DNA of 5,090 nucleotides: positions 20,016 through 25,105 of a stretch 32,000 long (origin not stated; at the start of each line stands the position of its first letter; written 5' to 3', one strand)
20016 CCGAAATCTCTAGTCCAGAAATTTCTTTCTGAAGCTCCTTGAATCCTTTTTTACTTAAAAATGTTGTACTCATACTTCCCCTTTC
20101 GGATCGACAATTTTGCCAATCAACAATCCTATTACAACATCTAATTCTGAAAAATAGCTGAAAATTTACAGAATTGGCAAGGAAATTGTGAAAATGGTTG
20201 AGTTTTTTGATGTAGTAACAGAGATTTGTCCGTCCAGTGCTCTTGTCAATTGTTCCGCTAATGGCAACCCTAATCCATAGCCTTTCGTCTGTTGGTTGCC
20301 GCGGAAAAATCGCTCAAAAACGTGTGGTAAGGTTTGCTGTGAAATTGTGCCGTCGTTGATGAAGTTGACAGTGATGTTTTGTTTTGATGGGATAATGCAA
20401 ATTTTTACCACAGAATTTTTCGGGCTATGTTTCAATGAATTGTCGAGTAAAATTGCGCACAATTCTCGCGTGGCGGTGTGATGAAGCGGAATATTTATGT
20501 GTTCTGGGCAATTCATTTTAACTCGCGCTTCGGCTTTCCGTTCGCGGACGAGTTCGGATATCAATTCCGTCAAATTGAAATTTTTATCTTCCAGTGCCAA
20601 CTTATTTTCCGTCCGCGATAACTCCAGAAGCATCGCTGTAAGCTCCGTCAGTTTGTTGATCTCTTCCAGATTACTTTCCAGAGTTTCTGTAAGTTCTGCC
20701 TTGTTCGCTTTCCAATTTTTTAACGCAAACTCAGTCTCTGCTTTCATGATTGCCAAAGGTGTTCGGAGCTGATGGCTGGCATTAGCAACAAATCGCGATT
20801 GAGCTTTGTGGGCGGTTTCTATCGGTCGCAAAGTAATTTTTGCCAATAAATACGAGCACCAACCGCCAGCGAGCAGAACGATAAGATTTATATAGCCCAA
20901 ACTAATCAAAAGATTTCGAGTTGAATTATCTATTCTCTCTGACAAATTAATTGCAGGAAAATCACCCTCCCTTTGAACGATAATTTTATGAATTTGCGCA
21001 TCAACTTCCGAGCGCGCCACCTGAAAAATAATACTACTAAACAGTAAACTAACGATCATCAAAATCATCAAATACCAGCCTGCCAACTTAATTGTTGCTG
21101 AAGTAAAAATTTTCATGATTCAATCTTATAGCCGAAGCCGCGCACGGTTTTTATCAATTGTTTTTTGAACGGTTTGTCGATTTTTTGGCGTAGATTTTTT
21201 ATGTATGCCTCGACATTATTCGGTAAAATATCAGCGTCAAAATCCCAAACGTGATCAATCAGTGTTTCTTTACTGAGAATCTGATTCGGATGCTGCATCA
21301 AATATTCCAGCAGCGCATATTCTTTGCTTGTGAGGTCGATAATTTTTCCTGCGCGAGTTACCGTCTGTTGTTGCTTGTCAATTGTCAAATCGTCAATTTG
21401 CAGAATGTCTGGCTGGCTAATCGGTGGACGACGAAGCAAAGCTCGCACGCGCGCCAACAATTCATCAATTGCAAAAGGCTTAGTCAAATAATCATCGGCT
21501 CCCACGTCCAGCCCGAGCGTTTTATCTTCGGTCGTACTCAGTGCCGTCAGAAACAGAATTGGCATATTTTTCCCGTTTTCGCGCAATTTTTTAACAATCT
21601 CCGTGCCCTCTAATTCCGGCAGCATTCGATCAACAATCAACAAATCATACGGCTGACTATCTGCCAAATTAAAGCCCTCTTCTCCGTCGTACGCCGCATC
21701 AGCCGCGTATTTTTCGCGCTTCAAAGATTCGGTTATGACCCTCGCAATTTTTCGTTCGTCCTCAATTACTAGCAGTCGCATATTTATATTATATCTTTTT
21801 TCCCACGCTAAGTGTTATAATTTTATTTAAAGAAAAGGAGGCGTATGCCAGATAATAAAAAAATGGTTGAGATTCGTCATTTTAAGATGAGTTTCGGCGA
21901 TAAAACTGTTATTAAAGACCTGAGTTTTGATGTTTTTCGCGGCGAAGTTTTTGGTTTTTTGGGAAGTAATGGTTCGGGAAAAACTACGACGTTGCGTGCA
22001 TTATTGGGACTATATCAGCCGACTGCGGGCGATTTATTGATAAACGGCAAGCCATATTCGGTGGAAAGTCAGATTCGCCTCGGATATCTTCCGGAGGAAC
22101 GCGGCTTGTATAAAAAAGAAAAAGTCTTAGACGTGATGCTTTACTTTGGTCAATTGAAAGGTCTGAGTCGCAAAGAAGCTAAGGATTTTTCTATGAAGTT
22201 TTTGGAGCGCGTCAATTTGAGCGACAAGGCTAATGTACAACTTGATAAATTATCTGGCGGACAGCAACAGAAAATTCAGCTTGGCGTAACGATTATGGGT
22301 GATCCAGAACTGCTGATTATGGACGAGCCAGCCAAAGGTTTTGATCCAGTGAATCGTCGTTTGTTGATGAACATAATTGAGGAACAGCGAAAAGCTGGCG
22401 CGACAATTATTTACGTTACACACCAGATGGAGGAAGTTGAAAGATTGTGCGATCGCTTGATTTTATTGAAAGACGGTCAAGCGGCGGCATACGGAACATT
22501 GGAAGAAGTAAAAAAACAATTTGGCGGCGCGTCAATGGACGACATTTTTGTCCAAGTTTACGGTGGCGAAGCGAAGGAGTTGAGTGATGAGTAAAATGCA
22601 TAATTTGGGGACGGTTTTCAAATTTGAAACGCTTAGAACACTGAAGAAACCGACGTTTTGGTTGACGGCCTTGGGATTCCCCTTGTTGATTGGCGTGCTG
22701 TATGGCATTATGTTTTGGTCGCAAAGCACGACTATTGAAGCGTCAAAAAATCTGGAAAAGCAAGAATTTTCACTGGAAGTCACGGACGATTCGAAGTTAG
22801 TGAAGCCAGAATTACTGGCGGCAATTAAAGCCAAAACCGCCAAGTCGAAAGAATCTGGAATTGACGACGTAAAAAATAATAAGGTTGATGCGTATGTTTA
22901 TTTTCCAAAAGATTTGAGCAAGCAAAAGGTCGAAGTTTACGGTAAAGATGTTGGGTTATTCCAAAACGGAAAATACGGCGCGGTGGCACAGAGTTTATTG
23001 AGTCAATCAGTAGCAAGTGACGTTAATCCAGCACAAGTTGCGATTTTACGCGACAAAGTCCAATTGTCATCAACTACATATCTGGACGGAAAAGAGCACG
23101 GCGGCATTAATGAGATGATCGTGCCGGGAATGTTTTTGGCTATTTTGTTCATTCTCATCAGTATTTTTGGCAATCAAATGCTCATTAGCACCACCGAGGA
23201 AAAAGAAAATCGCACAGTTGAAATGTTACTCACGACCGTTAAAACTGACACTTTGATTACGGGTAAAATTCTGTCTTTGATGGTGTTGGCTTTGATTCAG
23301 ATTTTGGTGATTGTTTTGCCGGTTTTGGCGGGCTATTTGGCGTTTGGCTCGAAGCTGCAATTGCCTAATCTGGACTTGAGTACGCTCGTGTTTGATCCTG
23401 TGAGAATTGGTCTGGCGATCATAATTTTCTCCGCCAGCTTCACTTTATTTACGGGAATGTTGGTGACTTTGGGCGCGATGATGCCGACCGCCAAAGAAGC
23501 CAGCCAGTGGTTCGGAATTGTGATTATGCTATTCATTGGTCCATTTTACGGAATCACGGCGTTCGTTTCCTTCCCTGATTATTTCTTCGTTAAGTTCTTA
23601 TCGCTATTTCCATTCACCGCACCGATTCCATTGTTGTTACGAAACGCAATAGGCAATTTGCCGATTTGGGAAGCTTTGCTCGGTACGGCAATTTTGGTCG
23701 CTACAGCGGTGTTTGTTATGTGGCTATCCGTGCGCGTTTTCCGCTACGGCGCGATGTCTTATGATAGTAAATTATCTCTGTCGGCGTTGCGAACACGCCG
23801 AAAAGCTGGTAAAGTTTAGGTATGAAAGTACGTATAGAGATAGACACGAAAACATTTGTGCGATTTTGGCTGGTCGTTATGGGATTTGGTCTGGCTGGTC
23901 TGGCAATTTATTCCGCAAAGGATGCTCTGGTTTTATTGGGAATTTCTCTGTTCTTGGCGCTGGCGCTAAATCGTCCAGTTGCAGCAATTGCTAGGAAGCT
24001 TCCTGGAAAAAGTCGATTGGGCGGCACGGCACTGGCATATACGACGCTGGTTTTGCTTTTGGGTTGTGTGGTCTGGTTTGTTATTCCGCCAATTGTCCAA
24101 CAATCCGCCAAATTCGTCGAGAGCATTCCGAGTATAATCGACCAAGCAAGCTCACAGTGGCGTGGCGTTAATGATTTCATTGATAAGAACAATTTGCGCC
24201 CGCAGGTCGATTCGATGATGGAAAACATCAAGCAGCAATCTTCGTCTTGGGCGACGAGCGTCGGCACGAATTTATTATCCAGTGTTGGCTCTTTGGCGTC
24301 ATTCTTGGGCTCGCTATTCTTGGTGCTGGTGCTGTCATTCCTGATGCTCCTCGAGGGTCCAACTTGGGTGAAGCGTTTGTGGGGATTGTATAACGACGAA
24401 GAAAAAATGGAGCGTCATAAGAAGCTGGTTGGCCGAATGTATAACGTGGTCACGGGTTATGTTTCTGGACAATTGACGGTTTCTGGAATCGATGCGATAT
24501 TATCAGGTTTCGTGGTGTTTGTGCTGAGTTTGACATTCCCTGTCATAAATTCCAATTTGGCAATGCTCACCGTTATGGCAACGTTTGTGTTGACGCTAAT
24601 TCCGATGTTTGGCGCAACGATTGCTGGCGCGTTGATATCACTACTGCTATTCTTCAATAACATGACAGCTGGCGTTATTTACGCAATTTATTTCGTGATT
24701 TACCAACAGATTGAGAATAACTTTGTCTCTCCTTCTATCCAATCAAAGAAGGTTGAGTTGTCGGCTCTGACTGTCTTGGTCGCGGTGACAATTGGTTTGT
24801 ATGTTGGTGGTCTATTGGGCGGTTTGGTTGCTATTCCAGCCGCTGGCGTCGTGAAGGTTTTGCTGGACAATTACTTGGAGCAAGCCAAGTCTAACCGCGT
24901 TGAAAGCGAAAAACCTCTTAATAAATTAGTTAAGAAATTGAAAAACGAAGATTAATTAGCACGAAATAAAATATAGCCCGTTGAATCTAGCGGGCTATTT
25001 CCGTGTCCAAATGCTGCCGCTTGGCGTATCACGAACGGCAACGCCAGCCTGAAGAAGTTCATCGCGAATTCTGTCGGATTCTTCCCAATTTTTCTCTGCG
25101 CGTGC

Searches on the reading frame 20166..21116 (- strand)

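Call 84: search_protein_families(library=pfam, proteins=[window:20166-21116:-], max_evalue=0.001)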
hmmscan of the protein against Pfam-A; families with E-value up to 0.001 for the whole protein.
window:20166-21116:- (316 aa): 2 families
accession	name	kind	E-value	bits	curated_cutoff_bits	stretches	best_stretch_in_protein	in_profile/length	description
PF02518.31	HATPase_c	-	5.6e-15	56.2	26.4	1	217-314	7-108/111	Histidine kinase-, DNA gyrase B-, and HSP90-like ATPase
PF00512.31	HisKA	-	1.1e-13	51.5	26.9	1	105-171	1-65/66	His Kinase A (phospho-acceptor) domain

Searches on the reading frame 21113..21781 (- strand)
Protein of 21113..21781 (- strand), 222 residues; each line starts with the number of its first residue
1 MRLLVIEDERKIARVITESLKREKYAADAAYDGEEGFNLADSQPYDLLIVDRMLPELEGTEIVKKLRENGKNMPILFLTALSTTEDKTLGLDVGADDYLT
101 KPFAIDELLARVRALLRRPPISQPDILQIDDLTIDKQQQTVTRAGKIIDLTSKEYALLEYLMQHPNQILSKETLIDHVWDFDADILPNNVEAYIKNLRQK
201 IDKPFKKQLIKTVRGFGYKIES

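Call 84: search_protein_families(library=pfam, proteins=[window:21113-21781:-], max_evalue=0.001)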
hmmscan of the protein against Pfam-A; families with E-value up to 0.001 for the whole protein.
window:21113-21781:- (222 aa): 2 families
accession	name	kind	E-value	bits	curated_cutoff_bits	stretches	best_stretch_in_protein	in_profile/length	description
PF00072.30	Response_reg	-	6.6e-28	97.5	30.2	1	4-113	2-111/111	Response regulator receiver domain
PF00486.34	Trans_reg_C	-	1.8e-27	95.7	26.2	1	146-219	2-76/77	Transcriptional regulatory protein, C terminal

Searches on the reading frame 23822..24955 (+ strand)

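Call 5: search_protein_families(library=pfam, proteins=[window:23822-24955:+], max_evalue=1)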
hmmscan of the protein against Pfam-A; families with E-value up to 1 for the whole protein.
window:23822-24955:+ (377 aa): 2 families
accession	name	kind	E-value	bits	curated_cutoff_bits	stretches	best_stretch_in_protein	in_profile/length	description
PF01594.21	AI-2E_transport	-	1.2e-46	159.9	34.3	1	18-351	4-326/327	AI-2E family transporter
PF17090.10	Ytca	-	0.0038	18.1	28.8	1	43-87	18-60/62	YtcA family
